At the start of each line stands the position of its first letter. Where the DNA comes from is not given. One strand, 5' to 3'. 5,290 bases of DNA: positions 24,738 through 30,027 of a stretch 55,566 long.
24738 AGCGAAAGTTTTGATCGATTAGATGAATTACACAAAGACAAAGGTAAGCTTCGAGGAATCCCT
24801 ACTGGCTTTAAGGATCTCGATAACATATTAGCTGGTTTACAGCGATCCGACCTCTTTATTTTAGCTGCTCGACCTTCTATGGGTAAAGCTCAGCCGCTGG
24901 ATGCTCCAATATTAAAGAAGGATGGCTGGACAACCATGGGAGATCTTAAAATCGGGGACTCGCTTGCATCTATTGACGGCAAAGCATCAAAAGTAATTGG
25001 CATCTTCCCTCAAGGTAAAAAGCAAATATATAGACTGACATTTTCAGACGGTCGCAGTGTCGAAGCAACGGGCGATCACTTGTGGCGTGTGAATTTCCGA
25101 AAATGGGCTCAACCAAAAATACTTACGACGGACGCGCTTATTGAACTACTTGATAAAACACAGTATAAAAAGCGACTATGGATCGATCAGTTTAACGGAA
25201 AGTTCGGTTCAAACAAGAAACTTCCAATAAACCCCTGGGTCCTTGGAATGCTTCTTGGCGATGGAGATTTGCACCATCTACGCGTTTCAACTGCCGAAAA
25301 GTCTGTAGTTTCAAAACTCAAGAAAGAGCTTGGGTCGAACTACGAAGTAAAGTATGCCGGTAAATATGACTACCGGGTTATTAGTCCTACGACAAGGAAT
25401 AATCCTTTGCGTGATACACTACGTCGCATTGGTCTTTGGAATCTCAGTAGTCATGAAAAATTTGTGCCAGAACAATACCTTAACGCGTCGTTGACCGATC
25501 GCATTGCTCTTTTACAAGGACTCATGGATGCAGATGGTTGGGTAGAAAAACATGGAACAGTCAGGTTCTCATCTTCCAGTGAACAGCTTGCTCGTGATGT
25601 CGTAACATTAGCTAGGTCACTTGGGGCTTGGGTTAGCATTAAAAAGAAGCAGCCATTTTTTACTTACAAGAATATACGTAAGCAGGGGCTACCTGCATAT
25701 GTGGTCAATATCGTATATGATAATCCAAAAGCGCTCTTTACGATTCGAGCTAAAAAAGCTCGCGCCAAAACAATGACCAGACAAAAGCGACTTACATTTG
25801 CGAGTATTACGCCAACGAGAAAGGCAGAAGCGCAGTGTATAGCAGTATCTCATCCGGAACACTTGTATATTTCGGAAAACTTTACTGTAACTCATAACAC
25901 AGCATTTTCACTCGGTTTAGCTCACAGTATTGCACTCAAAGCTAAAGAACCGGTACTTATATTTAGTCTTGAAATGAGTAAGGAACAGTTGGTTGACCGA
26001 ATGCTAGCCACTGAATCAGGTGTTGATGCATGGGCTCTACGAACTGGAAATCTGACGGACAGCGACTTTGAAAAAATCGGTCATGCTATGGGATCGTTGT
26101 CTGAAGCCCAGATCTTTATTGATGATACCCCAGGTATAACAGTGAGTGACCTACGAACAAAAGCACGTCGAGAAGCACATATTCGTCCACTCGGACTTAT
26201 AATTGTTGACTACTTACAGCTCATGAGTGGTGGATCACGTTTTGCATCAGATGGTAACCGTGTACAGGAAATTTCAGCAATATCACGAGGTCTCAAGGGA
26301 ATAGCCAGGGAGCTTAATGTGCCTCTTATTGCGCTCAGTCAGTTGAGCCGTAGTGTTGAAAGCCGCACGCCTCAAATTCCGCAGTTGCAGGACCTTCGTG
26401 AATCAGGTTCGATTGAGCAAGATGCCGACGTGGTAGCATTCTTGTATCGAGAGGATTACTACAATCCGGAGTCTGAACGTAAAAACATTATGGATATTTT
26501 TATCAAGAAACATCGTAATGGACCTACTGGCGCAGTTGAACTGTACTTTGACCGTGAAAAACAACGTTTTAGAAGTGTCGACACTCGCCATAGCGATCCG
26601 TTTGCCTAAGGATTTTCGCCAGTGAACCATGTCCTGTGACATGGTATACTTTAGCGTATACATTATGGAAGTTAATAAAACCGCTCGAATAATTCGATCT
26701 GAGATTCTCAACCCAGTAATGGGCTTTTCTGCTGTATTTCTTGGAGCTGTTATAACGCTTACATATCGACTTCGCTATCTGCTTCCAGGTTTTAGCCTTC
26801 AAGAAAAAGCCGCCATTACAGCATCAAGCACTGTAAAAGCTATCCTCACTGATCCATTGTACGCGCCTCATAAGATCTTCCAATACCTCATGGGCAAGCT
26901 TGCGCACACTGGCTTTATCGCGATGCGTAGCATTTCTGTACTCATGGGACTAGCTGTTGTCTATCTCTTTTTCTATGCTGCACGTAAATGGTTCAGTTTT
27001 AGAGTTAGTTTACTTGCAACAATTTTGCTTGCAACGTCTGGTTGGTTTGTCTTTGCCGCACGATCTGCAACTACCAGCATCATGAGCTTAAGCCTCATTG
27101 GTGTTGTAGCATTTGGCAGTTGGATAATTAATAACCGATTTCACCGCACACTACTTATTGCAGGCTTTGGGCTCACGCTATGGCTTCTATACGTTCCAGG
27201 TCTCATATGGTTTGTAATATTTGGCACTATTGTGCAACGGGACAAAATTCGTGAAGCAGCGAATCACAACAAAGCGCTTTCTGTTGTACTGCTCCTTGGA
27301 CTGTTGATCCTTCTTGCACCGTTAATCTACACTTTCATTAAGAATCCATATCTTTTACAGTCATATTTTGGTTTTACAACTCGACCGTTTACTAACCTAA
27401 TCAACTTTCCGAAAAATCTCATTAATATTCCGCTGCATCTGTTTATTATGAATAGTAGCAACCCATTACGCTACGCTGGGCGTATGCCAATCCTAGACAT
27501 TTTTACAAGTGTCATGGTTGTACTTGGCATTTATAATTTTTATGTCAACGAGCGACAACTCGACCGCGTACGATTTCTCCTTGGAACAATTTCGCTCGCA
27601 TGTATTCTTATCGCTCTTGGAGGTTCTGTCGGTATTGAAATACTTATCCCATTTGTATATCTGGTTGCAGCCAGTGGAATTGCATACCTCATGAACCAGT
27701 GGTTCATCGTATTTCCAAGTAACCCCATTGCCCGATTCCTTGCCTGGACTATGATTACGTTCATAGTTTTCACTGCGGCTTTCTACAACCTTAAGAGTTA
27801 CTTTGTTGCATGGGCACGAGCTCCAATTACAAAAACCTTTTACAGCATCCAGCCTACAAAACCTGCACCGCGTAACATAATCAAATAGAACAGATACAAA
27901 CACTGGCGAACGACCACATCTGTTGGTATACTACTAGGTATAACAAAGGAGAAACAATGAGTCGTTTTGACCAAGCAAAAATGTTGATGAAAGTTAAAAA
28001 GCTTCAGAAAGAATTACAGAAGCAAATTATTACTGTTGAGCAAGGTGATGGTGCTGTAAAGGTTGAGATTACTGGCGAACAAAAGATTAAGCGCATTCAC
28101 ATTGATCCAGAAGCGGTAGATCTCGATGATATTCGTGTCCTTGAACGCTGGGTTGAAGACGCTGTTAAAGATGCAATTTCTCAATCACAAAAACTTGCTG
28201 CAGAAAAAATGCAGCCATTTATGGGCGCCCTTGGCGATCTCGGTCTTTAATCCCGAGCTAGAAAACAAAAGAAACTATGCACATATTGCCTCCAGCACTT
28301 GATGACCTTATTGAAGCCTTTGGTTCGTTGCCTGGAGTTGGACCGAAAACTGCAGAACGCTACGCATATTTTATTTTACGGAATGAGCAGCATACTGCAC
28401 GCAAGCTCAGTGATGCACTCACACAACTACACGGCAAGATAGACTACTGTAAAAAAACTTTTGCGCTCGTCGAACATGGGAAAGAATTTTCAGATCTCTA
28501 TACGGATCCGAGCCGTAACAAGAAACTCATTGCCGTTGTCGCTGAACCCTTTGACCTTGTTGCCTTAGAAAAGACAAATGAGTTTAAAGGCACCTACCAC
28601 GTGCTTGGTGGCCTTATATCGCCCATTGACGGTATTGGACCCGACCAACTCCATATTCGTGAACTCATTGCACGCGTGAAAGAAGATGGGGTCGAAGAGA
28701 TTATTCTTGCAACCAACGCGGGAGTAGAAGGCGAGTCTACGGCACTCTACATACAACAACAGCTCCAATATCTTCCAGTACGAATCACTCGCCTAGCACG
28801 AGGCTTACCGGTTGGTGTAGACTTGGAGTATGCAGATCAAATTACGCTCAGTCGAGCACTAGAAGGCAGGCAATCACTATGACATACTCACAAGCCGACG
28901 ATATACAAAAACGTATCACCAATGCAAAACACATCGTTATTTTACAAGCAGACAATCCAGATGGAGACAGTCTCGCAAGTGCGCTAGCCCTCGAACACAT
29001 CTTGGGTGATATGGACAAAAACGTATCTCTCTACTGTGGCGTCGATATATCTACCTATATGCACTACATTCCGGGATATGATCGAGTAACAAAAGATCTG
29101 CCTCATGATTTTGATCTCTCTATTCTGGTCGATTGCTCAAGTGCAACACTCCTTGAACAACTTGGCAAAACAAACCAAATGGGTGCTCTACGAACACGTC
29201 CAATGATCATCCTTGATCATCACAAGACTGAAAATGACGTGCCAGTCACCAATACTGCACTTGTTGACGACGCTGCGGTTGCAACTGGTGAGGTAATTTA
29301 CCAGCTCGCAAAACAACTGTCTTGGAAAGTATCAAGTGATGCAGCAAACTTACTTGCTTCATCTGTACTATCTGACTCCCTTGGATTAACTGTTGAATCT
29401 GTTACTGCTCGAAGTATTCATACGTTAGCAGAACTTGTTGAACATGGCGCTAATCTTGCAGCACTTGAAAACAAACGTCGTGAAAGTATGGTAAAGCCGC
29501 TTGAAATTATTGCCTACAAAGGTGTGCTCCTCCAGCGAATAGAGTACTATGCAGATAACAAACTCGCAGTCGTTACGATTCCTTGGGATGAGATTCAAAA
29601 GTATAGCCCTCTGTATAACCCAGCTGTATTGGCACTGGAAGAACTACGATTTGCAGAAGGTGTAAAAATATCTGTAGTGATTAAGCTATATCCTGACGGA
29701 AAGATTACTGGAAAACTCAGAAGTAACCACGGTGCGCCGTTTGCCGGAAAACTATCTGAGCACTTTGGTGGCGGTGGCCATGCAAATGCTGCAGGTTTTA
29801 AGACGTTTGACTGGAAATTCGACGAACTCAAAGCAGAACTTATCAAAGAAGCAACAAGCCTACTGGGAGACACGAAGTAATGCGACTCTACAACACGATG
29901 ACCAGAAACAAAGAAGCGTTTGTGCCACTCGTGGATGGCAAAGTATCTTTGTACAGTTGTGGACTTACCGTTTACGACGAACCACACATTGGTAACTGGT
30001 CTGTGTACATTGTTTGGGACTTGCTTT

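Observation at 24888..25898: Class-3-type (Trp-Cys-Thr) intein with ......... endonuclease inserted in the DnaB Walker A loop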

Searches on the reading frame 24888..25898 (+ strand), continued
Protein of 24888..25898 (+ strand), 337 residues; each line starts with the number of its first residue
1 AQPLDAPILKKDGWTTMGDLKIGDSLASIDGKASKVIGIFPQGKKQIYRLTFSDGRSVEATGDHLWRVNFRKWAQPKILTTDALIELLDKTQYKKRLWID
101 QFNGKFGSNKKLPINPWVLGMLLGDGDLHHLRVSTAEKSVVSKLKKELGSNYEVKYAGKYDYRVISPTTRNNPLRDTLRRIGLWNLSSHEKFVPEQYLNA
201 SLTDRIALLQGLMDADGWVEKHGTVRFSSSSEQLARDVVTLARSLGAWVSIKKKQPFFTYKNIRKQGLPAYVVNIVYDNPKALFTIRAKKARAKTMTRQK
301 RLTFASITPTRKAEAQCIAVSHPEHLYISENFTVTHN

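Call 51: fold_search(model_id=the predicted structure, library=pdb)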
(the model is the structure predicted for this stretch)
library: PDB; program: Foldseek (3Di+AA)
matches with E <= 10: 578; with E <= 0.001: 48
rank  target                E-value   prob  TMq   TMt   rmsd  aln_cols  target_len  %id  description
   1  1ef0_A                6.3e-18  1.00  0.72  0.58   7.8       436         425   16  CRYSTAL STRUCTURE OF PI-SCEI MINIPRECURSOR (released 2000-06-07)
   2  1vde_A                8.9e-18  1.00  0.74  0.59   7.9       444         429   15  PI-SCEI, A HOMING ENDONUCLEASE WITH PROTEIN SPLICING ACTIVITY (released 1998-04-08)
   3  1lwt_A                9.5e-18  1.00  0.74  0.57   7.8       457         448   16  Crystal structure of the intein homing endonuclease PI-SceI bound to its substrate DNA (Ca2+ free) (released 2002-09-27)
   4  1vde_B                1.4e-17  1.00  0.73  0.59   7.4       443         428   15  PI-SCEI, A HOMING ENDONUCLEASE WITH PROTEIN SPLICING ACTIVITY (released 1998-04-08)
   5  1lws_A                2.8e-17  1.00  0.71  0.57   8.3       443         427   16  Crystal structure of the intein homing endonuclease PI-SceI bound to its recognition sequence (released 2002-09-27)
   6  1dfa                  3.5e-17  1.00  0.73  0.62   5.9       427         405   16  CRYSTAL STRUCTURE OF PI-SCEI IN C2 SPACE GROUP (released 1999-12-08)
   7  1um2_B                2.1e-16  1.00  0.74  0.60   7.2       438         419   16  Crystal Structure of the Vma1-Derived Endonuclease with the Ligated Extein Segment (released 2004-09-22)
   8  1um2_A                4.3e-16  1.00  0.70  0.57   9.2       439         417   14  Crystal Structure of the Vma1-Derived Endonuclease with the Ligated Extein Segment (released 2004-09-22)
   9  1jva_B                5.4e-16  1.00  0.72  0.58   8.3       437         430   16  CRYSTAL STRUCTURE OF THE VMA1-DERIVED ENDONUCLEASE BEARING THE N AND C EXTEIN PROPEPTIDES (released 2002-08-29)
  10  7qsu                  9.2e-16  1.00  0.61  0.57   7.0       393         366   16  Crystal structure of homing endonuclease-associated TliVMA intein (C1A, d333-339) (released 2022-03-30)
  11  1jva_A                1.9e-15  1.00  0.71  0.57   8.0       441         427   15  CRYSTAL STRUCTURE OF THE VMA1-DERIVED ENDONUCLEASE BEARING THE N AND C EXTEIN PROPEPTIDES (released 2002-08-29)
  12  1ef0_B                8.5e-14  1.00  0.70  0.61   7.6       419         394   14  CRYSTAL STRUCTURE OF PI-SCEI MINIPRECURSOR (released 2000-06-07)
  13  7qss                  1.7e-12  1.00  0.61  0.50   7.6       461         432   13  Crystal structure of homing endonuclease-associated TliVMA intein (C1A) (released 2022-03-30)
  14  7qst                  7.5e-11  1.00  0.57  0.54   8.9       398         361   15  Crystal structure of homing endonuclease-associated PhoVMA intein (C1A) (released 2022-03-30)
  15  1dq3                  1.7e-10  1.00  0.64  0.50   6.6       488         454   13  CRYSTAL STRUCTURE OF AN ARCHAEAL INTEIN-ENCODED HOMING ENDONUCLEASE PI-PFUI (released 2000-07-05)
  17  6riy_A                9.0e-07  1.00  0.20  0.48   5.0        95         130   29  Crystal structure of MchDnaB-1 intein (N145AA) (released 2020-05-13)
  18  6bs8_C                1.1e-06  1.00  0.21  0.53   2.2        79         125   33  The class 3 DnaB intein from Mycobacterium smegmatis (released 2018-11-21)
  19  6bs8_B                1.1e-06  1.00  0.30  0.75  13.8       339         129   11  The class 3 DnaB intein from Mycobacterium smegmatis (released 2018-11-21)
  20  6rix_A                1.9e-06  1.00  0.32  0.78  13.7       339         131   12  Crystal structure of MchDnaB-1 intein (released 2020-05-13)
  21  6rix_B                1.9e-06  1.00  0.20  0.48   5.0        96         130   29  Crystal structure of MchDnaB-1 intein (released 2020-05-13)
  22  6riy_B                2.2e-06  1.00  0.32  0.77  11.3       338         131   12  Crystal structure of MchDnaB-1 intein (N145AA) (released 2020-05-13)
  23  6bs8_A                5.0e-06  1.00  0.21  0.51   2.2        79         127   33  The class 3 DnaB intein from Mycobacterium smegmatis (released 2018-11-21)
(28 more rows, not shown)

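Call 54: get_annotated_region(hit=H2, flank=1500)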
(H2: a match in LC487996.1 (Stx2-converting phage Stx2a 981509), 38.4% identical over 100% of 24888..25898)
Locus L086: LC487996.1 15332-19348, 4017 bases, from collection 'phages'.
description: Stx2-converting phage Stx2a 981509 genes for Shiga toxin 2 production region, complete sequence.
organism: Stx2-converting phage Stx2a 981509 (NCBI taxid 2571131)
taxonomy: Viruses; Duplodnaviria; Heunggongvirae; Uroviricota; Caudoviricetes; Sepvirinae
host: Escherichia coli O157:H7 strain 981509; source: -; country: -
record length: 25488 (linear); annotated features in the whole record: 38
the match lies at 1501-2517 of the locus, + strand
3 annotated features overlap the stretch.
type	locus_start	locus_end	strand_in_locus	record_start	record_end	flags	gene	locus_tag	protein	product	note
CDS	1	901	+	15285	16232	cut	-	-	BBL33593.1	replication protein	Stx2a981509_25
CDS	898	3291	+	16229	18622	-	-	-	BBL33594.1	DNA helicase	Stx2a981509_26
CDS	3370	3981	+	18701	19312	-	-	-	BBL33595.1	hypothetical protein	Stx2a981509_27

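Call 60: search_protein_representatives(protein=window:24888-25898:+)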
Query: 337 residues. Proteins with E-value up to 0.001 (for the whole library): 19794; up to 1e-10: 14029; up to 1e-30: 4990. The best 150 are listed.
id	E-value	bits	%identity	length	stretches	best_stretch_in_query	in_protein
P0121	6.3e-114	397.2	33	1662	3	6-337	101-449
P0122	2.1e-113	395.5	36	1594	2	1-337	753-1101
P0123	4.7e-107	374.6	38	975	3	3-337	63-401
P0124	7.5e-106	370.6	37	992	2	1-337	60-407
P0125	4.5e-104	364.8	34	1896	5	2-337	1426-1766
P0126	6.3e-104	364.3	35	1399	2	2-337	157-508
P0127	6.5e-103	361.0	36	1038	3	1-337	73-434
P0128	6.6e-103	361.0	38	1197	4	1-170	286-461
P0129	2.9e-102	358.8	50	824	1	1-337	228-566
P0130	1.8e-100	353.0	36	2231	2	2-337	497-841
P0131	4.1e-100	351.8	49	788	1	1-337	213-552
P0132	1.3e-99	350.1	37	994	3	1-337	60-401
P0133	2.1e-99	349.5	37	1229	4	158-337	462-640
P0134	2.6e-99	349.1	48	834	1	1-337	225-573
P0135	1.8e-98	346.4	49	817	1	1-337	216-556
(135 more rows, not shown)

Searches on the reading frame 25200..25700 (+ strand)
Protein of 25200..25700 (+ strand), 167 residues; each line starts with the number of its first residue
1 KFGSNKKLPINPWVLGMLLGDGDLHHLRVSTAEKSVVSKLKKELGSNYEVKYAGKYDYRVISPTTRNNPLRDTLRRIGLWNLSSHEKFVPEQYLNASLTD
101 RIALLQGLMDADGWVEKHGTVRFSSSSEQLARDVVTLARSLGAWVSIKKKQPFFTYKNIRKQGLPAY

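Call 40: search_solved_structures(query=window:25200-25700:+, max_evalue=0.01, show_alignments=2)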
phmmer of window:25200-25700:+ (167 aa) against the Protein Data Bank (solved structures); distinct sequences matched with E-value up to 0.01: 5.
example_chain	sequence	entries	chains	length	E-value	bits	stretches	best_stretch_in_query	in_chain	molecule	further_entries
1dfa_A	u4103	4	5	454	0.00028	24.2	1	66-149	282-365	PI-SCEI ENDONUCLEASE | ENDONUCLEASE PI-SCEI | PI-SCEI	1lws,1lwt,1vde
1um2_A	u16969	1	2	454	0.00029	24.2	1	66-149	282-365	ENDONUCLEASE PI-SCEI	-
1ef0_A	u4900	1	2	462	0.00029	24.1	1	66-149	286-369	PI-SCEI ENDONUCLEASE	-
1jva_A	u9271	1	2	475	0.00031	24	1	66-149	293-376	VMA1-DERIVED HOMING ENDONUCLEASE X10SSS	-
9cop_A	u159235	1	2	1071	0.0012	22.1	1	66-149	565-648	V-type proton ATPase catalytic subunit A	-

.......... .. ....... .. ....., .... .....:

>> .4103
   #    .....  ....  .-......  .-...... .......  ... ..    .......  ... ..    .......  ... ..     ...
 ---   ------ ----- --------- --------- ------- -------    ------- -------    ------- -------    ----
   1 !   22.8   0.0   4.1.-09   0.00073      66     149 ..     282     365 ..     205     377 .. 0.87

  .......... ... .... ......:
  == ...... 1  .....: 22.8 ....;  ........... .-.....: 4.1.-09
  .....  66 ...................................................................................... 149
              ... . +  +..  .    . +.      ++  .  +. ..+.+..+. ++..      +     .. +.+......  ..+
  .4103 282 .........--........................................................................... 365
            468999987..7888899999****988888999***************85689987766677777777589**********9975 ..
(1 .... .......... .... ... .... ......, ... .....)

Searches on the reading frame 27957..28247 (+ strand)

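Call 41: search_protein_families(library=pfam, proteins=[window:27957-28247:+], max_evalue=0.00001)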
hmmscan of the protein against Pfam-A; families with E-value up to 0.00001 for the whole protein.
window:27957-28247:+ (97 aa): 1 family
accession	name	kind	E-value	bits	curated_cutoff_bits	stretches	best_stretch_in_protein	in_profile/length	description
PF02575.21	YbaB_DNA_bd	-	4.1e-22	78.6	25.5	1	7-92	5-90/91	YbaB/EbfC DNA-binding family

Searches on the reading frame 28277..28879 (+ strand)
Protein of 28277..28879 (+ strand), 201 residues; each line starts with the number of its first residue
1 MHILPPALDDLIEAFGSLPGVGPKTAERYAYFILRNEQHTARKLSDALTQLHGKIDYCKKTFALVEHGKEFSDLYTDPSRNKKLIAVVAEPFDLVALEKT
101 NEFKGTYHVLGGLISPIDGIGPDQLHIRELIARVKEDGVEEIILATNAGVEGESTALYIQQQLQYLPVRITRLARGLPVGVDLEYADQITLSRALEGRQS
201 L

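Call 41: search_protein_families(library=pfam, proteins=[window:28277-28879:+], max_evalue=0.00001)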
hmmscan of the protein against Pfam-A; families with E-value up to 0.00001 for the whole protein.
window:28277-28879:+ (201 aa): 4 families
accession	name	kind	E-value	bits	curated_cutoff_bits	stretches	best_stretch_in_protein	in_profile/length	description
PF13662.12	Toprim_4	-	2.2e-23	82.7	25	1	85-174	3-85/85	Toprim domain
PF21176.3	RecR_HhH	-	8.9e-16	57.9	27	1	8-50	1-43/45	RecR, helix-hairpin-helix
PF21175.2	RecR_C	-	3e-12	46.1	22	1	176-199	1-24/24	RecR, C-terminal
PF01751.28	Toprim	-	4.8e-09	36.7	23.1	1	85-166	2-84/96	Toprim domain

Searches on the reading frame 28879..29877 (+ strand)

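Call 41: search_protein_families(library=pfam, proteins=[window:28879-29877:+], max_evalue=0.00001)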
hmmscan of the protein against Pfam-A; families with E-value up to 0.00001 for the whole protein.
window:28879-29877:+ (333 aa): 2 families
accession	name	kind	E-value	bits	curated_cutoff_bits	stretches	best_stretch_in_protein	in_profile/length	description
PF01368.27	DHH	-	5e-13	49.9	28.1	1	18-161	1-123/125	DHH family, N-terminal domain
PF02272.25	DHHA1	-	5.3e-07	30.5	25.9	1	253-325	22-96/102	DHHA1 domain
